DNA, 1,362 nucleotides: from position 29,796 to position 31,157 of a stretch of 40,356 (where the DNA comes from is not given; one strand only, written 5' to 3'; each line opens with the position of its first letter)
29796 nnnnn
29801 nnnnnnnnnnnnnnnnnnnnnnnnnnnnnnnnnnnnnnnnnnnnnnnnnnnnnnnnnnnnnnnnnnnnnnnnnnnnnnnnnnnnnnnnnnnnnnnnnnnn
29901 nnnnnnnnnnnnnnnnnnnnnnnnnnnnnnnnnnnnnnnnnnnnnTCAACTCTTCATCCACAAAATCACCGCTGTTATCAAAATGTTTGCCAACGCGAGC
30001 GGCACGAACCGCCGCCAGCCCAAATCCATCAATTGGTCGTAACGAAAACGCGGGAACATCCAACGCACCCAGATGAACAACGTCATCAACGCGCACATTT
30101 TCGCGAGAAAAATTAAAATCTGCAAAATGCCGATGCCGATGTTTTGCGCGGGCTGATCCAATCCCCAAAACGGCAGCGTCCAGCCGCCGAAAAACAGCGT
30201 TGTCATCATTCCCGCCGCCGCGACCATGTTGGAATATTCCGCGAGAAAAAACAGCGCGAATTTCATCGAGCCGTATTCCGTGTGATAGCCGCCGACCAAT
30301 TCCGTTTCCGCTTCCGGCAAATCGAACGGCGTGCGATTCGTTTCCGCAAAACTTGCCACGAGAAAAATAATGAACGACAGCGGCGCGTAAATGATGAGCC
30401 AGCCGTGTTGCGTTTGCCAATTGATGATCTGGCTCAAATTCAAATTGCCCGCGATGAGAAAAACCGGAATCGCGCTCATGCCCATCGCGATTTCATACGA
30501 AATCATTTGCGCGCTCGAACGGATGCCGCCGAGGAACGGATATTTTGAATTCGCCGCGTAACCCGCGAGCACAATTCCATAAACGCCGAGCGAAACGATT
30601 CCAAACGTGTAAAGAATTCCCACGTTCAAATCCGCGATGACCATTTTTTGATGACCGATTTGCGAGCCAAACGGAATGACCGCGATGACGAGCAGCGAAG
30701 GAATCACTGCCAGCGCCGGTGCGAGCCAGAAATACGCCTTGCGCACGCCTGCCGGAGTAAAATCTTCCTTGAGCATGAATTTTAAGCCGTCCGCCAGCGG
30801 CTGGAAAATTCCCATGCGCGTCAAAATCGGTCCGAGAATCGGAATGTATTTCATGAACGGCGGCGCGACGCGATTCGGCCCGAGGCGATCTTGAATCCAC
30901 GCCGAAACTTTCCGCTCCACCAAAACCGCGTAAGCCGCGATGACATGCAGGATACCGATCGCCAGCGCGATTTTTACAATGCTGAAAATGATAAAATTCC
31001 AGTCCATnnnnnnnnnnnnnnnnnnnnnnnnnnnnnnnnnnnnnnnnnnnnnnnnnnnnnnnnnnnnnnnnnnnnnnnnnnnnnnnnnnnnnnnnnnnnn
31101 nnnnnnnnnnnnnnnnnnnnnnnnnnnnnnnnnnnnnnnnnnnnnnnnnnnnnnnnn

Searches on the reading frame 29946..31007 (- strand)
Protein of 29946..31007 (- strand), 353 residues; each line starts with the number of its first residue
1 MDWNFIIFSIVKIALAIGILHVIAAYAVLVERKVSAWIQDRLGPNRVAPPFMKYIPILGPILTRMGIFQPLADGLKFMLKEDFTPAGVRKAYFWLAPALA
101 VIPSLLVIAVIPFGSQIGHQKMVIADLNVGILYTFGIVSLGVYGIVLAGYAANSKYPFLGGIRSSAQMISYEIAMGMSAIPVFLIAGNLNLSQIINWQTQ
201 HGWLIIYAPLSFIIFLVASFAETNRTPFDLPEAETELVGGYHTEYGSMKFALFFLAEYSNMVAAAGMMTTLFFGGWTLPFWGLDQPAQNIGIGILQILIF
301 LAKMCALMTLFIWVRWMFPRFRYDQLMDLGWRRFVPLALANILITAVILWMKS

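Call 4: search_protein_families(library=pfam, proteins=[window:29946-31007:-])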
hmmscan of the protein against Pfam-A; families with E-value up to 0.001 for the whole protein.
window:29946-31007:- (353 aa): 1 family
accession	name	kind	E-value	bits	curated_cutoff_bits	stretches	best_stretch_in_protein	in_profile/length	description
PF00146.26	NADHdh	-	6.7e-117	390.5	27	1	12-346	2-298/298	NADH dehydrogenase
